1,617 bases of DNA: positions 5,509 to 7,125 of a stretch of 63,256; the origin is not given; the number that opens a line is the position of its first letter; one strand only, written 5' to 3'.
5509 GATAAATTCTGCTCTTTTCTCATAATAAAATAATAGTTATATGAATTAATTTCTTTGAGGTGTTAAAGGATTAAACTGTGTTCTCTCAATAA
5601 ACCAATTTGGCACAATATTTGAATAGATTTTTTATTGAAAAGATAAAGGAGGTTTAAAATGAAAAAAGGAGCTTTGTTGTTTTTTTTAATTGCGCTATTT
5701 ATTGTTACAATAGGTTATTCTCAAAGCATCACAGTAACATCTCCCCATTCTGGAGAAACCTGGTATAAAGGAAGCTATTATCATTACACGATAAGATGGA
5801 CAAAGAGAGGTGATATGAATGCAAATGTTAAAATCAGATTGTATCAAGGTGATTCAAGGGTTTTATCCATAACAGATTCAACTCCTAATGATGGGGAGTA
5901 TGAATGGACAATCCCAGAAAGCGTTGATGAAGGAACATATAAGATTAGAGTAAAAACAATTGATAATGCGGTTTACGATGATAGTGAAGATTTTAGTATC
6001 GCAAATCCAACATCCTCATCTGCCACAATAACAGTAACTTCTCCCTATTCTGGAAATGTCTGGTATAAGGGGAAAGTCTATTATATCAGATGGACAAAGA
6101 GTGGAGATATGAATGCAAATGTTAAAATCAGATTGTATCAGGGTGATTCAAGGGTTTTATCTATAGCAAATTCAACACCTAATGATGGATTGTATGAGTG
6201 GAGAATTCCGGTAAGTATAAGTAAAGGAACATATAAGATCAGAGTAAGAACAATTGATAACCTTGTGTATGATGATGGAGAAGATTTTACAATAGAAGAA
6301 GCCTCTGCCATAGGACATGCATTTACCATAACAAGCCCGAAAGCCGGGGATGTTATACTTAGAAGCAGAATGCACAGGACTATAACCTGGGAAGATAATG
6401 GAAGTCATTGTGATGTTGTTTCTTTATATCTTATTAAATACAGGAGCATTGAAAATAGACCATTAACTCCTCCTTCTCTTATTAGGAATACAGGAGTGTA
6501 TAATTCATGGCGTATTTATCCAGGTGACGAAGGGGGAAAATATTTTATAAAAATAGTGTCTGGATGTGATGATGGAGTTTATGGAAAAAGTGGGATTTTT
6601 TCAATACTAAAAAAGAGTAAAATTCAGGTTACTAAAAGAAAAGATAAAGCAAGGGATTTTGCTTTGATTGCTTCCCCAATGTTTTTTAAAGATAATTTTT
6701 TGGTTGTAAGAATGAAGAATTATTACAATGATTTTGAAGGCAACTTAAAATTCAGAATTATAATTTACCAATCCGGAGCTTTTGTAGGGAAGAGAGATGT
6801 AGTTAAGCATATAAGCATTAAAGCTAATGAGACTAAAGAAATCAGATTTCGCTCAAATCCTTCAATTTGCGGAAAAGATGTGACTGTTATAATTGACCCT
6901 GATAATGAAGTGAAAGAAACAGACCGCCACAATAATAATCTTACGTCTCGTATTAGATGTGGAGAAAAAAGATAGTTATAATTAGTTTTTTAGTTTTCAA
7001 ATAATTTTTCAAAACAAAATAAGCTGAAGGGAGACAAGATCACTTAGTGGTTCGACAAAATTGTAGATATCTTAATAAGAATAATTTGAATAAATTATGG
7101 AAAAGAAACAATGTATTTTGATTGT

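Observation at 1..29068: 29-kb head-to-tail array of 16 paralogous secreted proteins: a constant Ig-like repeat stalk with swappable tails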

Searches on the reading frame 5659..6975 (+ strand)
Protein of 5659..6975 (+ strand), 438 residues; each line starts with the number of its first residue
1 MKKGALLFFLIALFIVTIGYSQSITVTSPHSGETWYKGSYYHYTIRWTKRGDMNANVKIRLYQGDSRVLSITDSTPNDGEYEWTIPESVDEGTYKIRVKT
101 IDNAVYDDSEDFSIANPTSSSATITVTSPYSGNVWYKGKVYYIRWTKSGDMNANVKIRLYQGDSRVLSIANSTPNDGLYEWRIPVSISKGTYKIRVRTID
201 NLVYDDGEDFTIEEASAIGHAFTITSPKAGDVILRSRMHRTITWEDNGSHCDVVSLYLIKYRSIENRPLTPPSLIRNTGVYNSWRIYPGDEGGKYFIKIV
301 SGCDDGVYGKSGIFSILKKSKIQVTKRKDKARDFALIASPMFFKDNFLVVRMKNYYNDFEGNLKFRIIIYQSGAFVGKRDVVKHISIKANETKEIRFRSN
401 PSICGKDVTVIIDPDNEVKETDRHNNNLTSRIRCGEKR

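Call 5: search_protein_families(library=pfam, proteins=[window:5659-6975:+], max_evalue=0.01)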
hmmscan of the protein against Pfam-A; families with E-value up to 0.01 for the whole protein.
window:5659-6975:+ (438 aa): 11 families
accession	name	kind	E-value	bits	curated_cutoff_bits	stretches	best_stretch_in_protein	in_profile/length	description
PF10342.15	Kre9_KNH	-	5.1e-27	94.9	24.6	3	28-114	1-94/94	Kre9/KNH-like N-terminal Ig-like domain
PF07705.17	CARDB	-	2.1e-07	31.5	22.7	1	364-429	37-100/101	CARDB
PF22898.2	NOMO1-like_1st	-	3.6e-07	30.6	27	0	56-106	14-61/85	BOS complex subunit NOMO1-like, first beta sandwich domain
PF01835.25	MG2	-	2.1e-05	25.3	32.8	0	55-112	34-94/96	MG2 domain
PF19077.6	Big_13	-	3.2e-05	24.8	27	0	56-111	42-94/102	Bacterial Ig-like domain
PF14610.12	Psg1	-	5.5e-05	23.5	30.1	1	128-198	29-111/186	Ykl077w/Psg1 (Pma1 Stabilization in Golgi)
PF20009.4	GEVED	-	0.00013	23.2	24.4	0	65-107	18-53/78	GEVED domain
PF07495.19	Y_Y_Y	-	0.0041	17.4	26.6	0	88-104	34-50/65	Y_Y_Y domain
PF16974.11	NAR2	-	0.0042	17.1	26.6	0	74-103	86-115/142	High-affinity nitrate transporter accessory, Ig-like domain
PF14734.12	DUF4469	-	0.0048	17.2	22.6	0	83-100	68-85/101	Domain of unknown function (DUF4469) with IG-like fold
PF05345.18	He_PIG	-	0.0059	17.5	24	0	69-114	52-93/96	Putative Ig domain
